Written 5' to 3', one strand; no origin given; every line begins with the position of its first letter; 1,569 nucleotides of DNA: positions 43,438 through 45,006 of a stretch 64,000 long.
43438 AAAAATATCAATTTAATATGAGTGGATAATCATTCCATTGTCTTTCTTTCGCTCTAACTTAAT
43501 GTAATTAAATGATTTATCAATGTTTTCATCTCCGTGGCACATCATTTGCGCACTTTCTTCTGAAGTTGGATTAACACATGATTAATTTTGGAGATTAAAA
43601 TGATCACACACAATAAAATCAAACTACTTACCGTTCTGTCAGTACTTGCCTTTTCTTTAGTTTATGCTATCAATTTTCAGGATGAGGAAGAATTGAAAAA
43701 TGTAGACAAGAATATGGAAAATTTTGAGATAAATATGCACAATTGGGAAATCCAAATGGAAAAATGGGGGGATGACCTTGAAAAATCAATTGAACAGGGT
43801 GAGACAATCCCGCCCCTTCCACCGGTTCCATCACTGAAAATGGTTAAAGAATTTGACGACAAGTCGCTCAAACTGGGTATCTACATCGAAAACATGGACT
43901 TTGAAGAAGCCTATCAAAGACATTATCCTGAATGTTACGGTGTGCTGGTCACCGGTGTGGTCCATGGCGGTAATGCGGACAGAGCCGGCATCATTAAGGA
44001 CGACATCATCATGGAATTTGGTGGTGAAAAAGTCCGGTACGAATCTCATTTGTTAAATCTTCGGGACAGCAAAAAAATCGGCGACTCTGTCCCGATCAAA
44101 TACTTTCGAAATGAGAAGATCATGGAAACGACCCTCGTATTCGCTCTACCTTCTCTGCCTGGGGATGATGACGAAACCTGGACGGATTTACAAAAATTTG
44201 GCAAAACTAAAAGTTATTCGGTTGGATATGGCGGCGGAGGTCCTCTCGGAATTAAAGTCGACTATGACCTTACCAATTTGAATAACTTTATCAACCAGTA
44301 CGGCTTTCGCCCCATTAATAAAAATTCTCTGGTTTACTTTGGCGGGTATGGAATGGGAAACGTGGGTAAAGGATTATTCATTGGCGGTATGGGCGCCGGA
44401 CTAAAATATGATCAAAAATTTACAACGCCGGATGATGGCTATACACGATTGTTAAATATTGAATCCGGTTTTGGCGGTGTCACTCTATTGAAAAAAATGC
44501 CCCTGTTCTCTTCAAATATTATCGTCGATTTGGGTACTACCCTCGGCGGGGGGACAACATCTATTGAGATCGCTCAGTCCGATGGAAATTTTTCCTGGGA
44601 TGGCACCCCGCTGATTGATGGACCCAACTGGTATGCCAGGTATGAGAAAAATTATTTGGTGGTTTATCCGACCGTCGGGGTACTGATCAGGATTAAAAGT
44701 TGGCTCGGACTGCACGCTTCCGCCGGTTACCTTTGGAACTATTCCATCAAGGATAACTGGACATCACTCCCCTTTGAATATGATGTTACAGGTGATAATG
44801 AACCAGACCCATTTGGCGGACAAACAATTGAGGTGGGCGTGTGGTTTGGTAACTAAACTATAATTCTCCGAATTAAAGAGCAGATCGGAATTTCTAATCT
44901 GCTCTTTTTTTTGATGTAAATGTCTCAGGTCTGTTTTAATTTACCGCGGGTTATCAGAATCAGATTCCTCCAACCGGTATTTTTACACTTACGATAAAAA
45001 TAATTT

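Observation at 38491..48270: Envelope locus under two alternative sigma systems (ECF and sigma-54/NtrYX-like) built around five uncharacterised proteins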

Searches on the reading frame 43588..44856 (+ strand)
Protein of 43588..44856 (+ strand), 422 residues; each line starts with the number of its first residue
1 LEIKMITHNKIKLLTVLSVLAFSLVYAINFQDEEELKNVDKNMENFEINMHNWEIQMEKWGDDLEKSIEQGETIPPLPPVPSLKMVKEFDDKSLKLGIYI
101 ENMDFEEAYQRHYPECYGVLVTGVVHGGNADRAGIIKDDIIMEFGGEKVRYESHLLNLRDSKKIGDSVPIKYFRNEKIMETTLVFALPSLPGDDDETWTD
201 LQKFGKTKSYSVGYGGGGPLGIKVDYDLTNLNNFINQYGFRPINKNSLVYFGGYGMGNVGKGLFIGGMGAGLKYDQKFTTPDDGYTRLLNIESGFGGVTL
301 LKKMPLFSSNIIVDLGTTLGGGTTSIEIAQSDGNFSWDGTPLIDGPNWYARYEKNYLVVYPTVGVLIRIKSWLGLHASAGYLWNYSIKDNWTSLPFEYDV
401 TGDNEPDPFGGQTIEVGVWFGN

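Call 3: search_protein_families(library=pfam, proteins=[window:43588-44856:+], max_evalue=0.1)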
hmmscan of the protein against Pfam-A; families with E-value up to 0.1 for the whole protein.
window:43588-44856:+ (422 aa): 3 families
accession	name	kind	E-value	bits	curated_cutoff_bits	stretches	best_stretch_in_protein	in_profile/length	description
PF13180.12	PDZ_2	-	3.4e-08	34.1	27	1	110-182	12-77/80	PDZ domain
PF17820.7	PDZ_6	-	0.00014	22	27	1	121-151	2-32/54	PDZ domain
PF00595.29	PDZ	-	0.00027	21.7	23.2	1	116-170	24-78/81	PDZ domain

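Call 4: search_protein_families(library=ncbifam, proteins=[window:43588-44856:+], max_evalue=0.1)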
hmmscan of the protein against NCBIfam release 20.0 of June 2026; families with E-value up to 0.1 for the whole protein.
window:43588-44856:+ (422 aa): 10 families
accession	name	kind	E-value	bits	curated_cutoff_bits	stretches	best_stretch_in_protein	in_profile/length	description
TIGR02037.1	degP_htrA_DO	subfamily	1.8e-11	43.7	416.2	1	95-186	237-328/434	Do family serine endopeptidase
NF040960.1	MamE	equivalog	1.5e-06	27.1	800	1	95-185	445-535/659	magnetosome formation protease MamE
NF047968.1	SerProtHtrA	equivalog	2.1e-06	27.4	470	1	90-184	261-356/357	serine protease HtrA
NF041521.1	HhoA_HhoB_HtrA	equivalog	4.6e-06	26.2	450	1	109-182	255-328/335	HhoA/HhoB/HtrA family serine endopeptidase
NF041199.1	trx7_PDZ_seleno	equivalog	5.4e-05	22.3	300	1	127-183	330-388/390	Trx7/PDZ domain-containing (seleno)protein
TIGR02038.1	protease_degS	equivalog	0.0005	19.3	422.95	1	98-182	259-343/351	outer membrane-stress sensor serine endopeptidase DegS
NF050055.1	SerProtHtrAMycob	equivalog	0.001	18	800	1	118-179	431-492/502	serine protease HtrA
NF008147.1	PRK10898.1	equivalog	0.0038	16.4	408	1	101-182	263-344/352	outer membrane-stress sensor serine endopeptidase DegS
TIGR00054.1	TIGR00054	equivalog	0.027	13.3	147.55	1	20-186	112-270/421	RIP metalloprotease RseP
NF053637.1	SerProtHtrAspr2045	equivalog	0.092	11.7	650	0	118-183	320-384/394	serine protease HtrA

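Call 36: find_homologous_proteins(query=window:43600-44856:+)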
Query window:43600-44856:+ (418 aa): 162 proteins with E <= 0.001 among 4574 candidates; the best 120 are listed.
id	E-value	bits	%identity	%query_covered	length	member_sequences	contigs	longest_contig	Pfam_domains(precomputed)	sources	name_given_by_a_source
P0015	1.0e-284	962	100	100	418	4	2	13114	PF13180.13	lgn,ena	-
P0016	1.7e-210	718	72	100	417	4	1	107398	PF17820.8,PF13180.13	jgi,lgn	-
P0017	2.5e-202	691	68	100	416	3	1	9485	PF17820.8,PF13180.13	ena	-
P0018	3.0e-157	542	58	99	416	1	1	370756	PF17820.8,PF13180.13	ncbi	-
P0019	1.2e-146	507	55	99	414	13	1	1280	PF17820.8,PF13180.13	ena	-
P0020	5.7e-131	455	50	98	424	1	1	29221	PF13180.13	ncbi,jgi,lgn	-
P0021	1.2e-130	454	55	90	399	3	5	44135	PF13180.13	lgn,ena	-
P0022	1.0e-128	448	49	98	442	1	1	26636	PF17820.8,PF13180.13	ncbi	-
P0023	1.6e-128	447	53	87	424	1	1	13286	PF17820.8,PF13180.13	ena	-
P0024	6.4e-118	412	48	98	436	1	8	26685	PF13180.13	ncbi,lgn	-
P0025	7.5e-110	386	49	89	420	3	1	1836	PF13180.13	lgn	-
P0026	3.7e-108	380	46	99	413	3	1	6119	PF17820.8,PF00595.30,PF13180.13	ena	-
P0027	8.2e-106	373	44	97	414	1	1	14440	PF13180.13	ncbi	-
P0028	1.2e-105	372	46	99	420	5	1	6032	PF17820.8,PF00595.30,PF13180.13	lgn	-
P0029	3.8e-105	370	44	91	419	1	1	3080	PF17820.8,PF13180.13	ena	-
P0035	1.8e-101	358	44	99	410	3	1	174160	PF17820.8,PF00595.30,PF13180.13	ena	-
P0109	6.7e-87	310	46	78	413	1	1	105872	PF17820.8,PF13180.13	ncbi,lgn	ncbi:MAG: S1C family serine protease [Fidelibacterota bacterium]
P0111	1.8e-86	309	47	80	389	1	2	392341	PF17820.8,PF00595.30,PF13180.13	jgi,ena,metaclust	metaclust:\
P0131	5.8e-72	261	39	85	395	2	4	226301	PF17820.8,PF00595.30,PF13180.13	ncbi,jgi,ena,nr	ncbi:MAG: PDZ domain-containing protein [Candidatus Tenebribacter davisii]|nr:PDZ domain-containing 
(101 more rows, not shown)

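Call 38: find_encoding_contigs(protein=P0035, flank=8000, max_places=1)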
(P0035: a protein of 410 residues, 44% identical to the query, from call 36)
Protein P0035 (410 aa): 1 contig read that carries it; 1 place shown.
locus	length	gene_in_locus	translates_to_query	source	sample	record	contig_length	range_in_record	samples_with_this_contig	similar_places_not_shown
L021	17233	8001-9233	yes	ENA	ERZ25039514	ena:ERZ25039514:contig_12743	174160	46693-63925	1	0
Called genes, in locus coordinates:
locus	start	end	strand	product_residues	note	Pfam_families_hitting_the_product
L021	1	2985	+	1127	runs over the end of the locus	-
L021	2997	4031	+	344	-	PF19572:PorV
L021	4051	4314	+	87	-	-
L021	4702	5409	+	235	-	PF01510:Amidase_2, PF13585:CHU_C (weak), PF18962:Por_Secre_tail (weak), PF13860:FlgD_ig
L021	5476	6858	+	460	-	PF01212:Beta_elim_lyase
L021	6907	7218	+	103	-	-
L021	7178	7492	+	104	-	-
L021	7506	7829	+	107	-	-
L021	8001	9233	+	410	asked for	PF13180:PDZ_2, PF00595:PDZ (weak), PF17820:PDZ_6 (weak)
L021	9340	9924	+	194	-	PF14334:DUF4390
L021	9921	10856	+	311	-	PF00672:HAMP, PF00512:HisKA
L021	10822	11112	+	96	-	PF02518:HATPase_c, PF13589:HATPase_c_3 (weak)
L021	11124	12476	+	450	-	PF00072:Response_reg, PF00158:Sigma54_activat, PF14532:Sigma54_activ_2, PF25601:AAA_lid_14, PF02954:HTH_8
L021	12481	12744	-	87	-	PF00578:AhpC-TSA, PF08534:Redoxin (weak)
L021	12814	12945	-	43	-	PF08534:Redoxin, PF00578:AhpC-TSA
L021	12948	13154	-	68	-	-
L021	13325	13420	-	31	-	-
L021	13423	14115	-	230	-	PF01702:TGT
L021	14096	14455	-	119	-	PF01702:TGT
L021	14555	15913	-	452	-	PF18073:Zn_ribbon_LapB, PF13481:AAA_25, PF03796:DnaB_C, PF06745:ATPase, PF23442:DUF7125, PF00004:AAA (weak), PF02283:CobU (weak), PF06745:ATPase (weak), +2 more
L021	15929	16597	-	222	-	PF01103:Omp85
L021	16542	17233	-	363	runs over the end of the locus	PF26549:Tricorn_N (weak)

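Call 39: find_encoding_contigs(protein=P0111, flank=8000, max_places=1)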
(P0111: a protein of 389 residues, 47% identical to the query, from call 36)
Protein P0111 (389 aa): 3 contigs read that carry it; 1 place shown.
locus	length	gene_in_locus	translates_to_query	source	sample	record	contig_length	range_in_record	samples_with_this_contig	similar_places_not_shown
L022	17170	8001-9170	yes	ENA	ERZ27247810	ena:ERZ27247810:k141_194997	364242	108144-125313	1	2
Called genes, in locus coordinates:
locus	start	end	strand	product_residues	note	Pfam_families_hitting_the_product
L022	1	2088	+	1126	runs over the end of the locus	PF27730:UCP028589 (faint)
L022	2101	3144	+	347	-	PF19572:PorV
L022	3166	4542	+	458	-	PF01510:Amidase_2, PF13860:FlgD_ig (weak)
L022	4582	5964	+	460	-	PF01212:Beta_elim_lyase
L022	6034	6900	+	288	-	PF00501:AMP-binding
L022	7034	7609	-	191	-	PF01965:DJ-1_PfpI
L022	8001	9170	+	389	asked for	PF13180:PDZ_2, PF00595:PDZ (weak), PF17820:PDZ_6 (weak)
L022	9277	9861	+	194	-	PF14334:DUF4390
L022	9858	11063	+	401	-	PF00672:HAMP (faint), PF00512:HisKA, PF14501:HATPase_c_5 (faint), PF02518:HATPase_c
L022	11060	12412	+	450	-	PF00072:Response_reg, PF00158:Sigma54_activat, PF14532:Sigma54_activ_2, PF25601:AAA_lid_14, PF02954:HTH_8 (weak)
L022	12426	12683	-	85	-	PF00578:AhpC-TSA, PF08534:Redoxin (weak)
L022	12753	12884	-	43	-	PF08534:Redoxin, PF00578:AhpC-TSA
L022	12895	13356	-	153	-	PF00293:NUDIX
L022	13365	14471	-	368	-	PF01702:TGT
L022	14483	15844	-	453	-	PF18073:Zn_ribbon_LapB, PF03796:DnaB_C, PF06745:ATPase, PF13481:AAA_25, PF23442:DUF7125, PF00004:AAA (weak), PF13401:AAA_22 (weak), PF13541:ChlI (weak), +1 more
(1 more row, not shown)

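Call 40: find_encoding_contigs(protein=P0131, flank=8000, max_places=1)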
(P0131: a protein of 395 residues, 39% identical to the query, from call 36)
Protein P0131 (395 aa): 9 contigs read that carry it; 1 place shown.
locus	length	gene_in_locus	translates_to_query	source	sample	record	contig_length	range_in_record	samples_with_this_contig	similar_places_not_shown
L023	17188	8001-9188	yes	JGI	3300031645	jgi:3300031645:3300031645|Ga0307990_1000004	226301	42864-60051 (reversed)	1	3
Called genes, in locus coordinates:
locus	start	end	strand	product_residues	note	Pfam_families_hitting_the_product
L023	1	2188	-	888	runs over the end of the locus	PF05170:AsmA, PF05359:DUF748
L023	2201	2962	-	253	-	PF02540:NAD_synthase, PF03054:tRNA_Me_trans (faint), PF06508:QueC (weak)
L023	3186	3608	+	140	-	PF13183:Fer4_8 (weak), PF12838:Fer4_7, PF13187:Fer4_9 (weak), PF13237:Fer4_10, PF14697:Fer4_21, PF12838:Fer4_7, PF13187:Fer4_9, PF13237:Fer4_10, +13 more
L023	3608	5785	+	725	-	PF02730:AFOR_N, PF01314:AFOR_C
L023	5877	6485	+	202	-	PF00899:ThiF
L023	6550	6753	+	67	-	-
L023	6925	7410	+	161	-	PF13174:TPR_6 (faint)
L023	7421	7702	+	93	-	PF06865:Ppnp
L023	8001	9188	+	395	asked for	PF13180:PDZ_2, PF00595:PDZ (faint), PF17820:PDZ_6 (weak)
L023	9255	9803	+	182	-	-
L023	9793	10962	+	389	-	PF00672:HAMP, PF00512:HisKA, PF02518:HATPase_c, PF13589:HATPase_c_3 (faint), PF14501:HATPase_c_5 (weak), PF13581:HATPase_c_2 (weak)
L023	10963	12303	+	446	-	PF00072:Response_reg, PF00158:Sigma54_activat, PF14532:Sigma54_activ_2, PF07728:AAA_5 (faint), PF25601:AAA_lid_14, PF02954:HTH_8 (weak)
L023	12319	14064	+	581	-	PF00574:CLP_protease (faint), PF01343:Peptidase_S49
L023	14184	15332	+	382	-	PF07719:TPR_2 (faint), PF13174:TPR_6 (faint), PF13181:TPR_8 (faint), PF13424:TPR_12 (faint), PF13428:TPR_14 (faint), PF13432:TPR_16 (faint), PF00515:TPR_1 (faint), PF14559:TPR_19 (weak), +4 more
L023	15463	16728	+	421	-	PF05697:Trigger_N, PF05698:Trigger_C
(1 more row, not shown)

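Call 41: find_encoding_contigs(protein=P0109, flank=8000, max_places=1)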
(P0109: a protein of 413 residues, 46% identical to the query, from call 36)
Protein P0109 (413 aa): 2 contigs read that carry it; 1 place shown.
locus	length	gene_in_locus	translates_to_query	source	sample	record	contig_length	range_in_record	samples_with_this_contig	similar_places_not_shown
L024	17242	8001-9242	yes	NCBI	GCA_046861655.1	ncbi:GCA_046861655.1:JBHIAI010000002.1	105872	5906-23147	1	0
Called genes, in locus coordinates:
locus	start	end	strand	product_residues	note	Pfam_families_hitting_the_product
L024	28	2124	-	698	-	-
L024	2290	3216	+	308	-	-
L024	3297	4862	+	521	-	PF22694:CtpB_N-like (weak), PF00595:PDZ, PF13180:PDZ_2, PF17820:PDZ_6, PF03572:Peptidase_S41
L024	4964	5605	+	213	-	PF01618:MotA_ExbB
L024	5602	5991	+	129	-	PF02472:ExbD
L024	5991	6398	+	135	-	PF02472:ExbD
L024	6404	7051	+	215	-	PF03544:TonB_C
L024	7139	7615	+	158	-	PF00383:dCMP_cyt_deam_1, PF14437:MafB19-deam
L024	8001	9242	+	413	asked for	PF13180:PDZ_2, PF17820:PDZ_6 (weak)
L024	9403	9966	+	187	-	PF14334:DUF4390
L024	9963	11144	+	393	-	PF00672:HAMP, PF00512:HisKA, PF13581:HATPase_c_2 (weak), PF02518:HATPase_c, PF14501:HATPase_c_5 (weak)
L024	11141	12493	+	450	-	PF00072:Response_reg, PF00158:Sigma54_activat, PF14532:Sigma54_activ_2, PF25601:AAA_lid_14, PF02954:HTH_8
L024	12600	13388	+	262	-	PF01127:Sdh_cyt (weak)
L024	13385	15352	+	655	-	PF00890:FAD_binding_2, PF07992:Pyr_redox_2 (faint), PF02910:Succ_DH_flav_C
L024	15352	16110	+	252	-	PF13085:Fer2_3, PF13183:Fer4_8, PF13534:Fer4_17 (weak)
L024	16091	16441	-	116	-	PF02313:Fumarate_red_D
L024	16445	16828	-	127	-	PF02300:Fumarate_red_C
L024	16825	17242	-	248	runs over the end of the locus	PF13085:Fer2_3, PF00037:Fer4 (weak), PF12838:Fer4_7, PF13183:Fer4_8, PF13237:Fer4_10, PF13484:Fer4_16 (weak), PF13534:Fer4_17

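Call 63: predict_structure(alignment_id=A2)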
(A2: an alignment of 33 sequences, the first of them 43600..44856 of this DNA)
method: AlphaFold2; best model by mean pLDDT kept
length: 418 residues; sequences in the alignment: 33
mean_pLDDT: 69.2   pTM: 0.50
mean pLDDT of the five models: 69.2, 68.3, 67.7, 66.6, 65.8
residues with pLDDT >= 90: 103; 70-90: 123; 50-70: 79; < 50: 113
segments of 3 or more residues with pLDDT < 50: 1-6, 22-28, 78-145, 150-155, 185-203
pLDDT, mean of each block of 10 residues (from residue 1): 47 54 47 59 70 77 78 63 35 32 46 33 32 42 46 53 59 60 45 38 65 93 88 87 88 89 95 85 92 95 87 94 86 61 83 94 90 93 80 74 84 91
secondary structure, 60 per line:
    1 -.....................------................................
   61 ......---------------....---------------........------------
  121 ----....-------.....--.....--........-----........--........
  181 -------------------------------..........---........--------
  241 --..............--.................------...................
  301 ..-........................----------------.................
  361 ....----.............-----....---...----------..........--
elements in order: H2-22 H29-66 H82-85 H101-108 H125-128 E136-140 E143-147 H150-157 E163-170 E173-180 E212-221 H225-232 E243-256 E259-275 E282-302 E304-327 E344-364 E369-381 E387-390 E394-396 E407-416

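Call 67: fold_search(model_id=the predicted structure, library=pdb)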
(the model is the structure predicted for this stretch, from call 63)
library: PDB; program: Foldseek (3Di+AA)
matches with E <= 10: 850; with E <= 0.001: 15
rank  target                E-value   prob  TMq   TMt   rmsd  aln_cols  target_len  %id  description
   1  4rl9_B                9.0e-06  1.00  0.22  0.37  10.8       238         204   12  Crystal structure of Acinetobacter baumannii CarO1 (released 2015-04-22)
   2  4rl9_A                2.5e-05  1.00  0.22  0.39  11.0       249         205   12  Crystal structure of Acinetobacter baumannii CarO1 (released 2015-04-22)
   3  3qrc_B                1.3e-04  1.00  0.25  0.53   6.2       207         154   11  The crystal structure of Ail, the attachment invasion locus protein of Yersinia pestis, in complex with the heparin an (released 2011-11-23)
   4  9fzd_A                2.0e-04  1.00  0.29  0.59   6.0       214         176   10  Structure of OmpA-long in complex with nanobody Nb39 (released 2024-07-17)
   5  1bxw                  2.6e-04  1.00  0.26  0.55   7.0       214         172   11  OUTER MEMBRANE PROTEIN A (OMPA) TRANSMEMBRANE DOMAIN (released 1998-10-14)
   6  9fzc_A                2.9e-04  1.00  0.29  0.60   6.0       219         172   11  Structure of OmpA-short in complex with nanobody Nb01 (released 2024-07-17)
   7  3qrc_A                3.7e-04  1.00  0.25  0.53   6.2       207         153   11  The crystal structure of Ail, the attachment invasion locus protein of Yersinia pestis, in complex with the heparin an (released 2011-11-23)
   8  9nh1_A                3.9e-04  1.00  0.29  0.44  10.9       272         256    9  In situ cryo-EM structure of porin I of the Legionella Dot/Icm T4SS machine (released 2025-09-17)
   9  3qra                  4.1e-04  1.00  0.23  0.48   7.0       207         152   11  The crystal structure of Ail, the attachment invasion locus protein of Yersinia pestis (released 2011-11-23)
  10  9nh1_B                4.1e-04  1.00  0.27  0.39  16.1       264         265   13  In situ cryo-EM structure of porin I of the Legionella Dot/Icm T4SS machine (released 2025-09-17)
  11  4fuv                  4.8e-04  1.00  0.25  0.43  10.6       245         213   12  Crystal Structure of Acinetobacter baumannii CarO (released 2013-07-10)
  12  9a34_MODEL_1_A        5.0e-04  1.00  0.23  0.29  18.5       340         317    8  Model of E. coli OmpT by in-cell photo-crosslinking MS and deep learning (released 2023-02-24)
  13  3dzm_B                7.9e-04  1.00  0.27  0.48   8.3       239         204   11  Crystal structure of a major outer membrane protein from Thermus thermophilus HB27 (released 2008-12-23)
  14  9nh1_C                8.7e-04  1.00  0.32  0.48  10.1       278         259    9  In situ cryo-EM structure of porin I of the Legionella Dot/Icm T4SS machine (released 2025-09-17)
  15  2x4m_A                8.7e-04  1.00  0.22  0.29  12.0       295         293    9  Yersinia Pestis Plasminogen Activator Pla (released 2010-07-28)
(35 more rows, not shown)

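Call 71: find_related_loci(query=A2, collection=metagenome_contigs, flank=8000)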
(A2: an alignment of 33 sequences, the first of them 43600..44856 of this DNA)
Query A2 (418 aa) in metagenome_contigs; peptide patterns used: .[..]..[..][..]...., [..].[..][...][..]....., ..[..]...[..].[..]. (x = any residue, [..] = any of these).
419 stretches matched a pattern; 80 encode a relative of the query (tblastn E <= 1e-3); 80 distinct loci.
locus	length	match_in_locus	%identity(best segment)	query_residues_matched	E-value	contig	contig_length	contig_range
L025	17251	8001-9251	73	1-418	0e+0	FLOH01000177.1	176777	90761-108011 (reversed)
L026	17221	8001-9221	56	6-418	4e-143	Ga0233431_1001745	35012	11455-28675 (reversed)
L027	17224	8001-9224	55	6-418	8e-135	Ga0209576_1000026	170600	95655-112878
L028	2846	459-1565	53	53-417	1e-114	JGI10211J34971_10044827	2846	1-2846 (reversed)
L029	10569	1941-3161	44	1-417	1e-100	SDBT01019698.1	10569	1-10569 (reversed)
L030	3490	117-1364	44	2-418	1e-100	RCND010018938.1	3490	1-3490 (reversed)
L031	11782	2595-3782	43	5-417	1e-96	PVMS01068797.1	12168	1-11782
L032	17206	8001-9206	43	7-418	4e-95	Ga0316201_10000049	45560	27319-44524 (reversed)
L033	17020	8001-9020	47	84-417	2e-93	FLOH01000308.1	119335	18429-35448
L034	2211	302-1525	43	1-418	9e-98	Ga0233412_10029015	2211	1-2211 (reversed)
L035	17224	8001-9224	45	6-418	2e-92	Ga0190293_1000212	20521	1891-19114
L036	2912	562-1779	43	7-417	3e-94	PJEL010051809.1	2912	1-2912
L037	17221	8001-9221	44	5-418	7e-92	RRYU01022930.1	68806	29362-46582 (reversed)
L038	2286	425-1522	45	46-418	4e-95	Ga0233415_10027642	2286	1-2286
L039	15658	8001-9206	43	7-418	1e-90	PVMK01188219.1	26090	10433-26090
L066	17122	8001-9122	36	50-417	2e-60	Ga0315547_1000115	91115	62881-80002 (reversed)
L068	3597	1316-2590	35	8-417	2e-59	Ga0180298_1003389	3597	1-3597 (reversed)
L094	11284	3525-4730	31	29-417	1e-34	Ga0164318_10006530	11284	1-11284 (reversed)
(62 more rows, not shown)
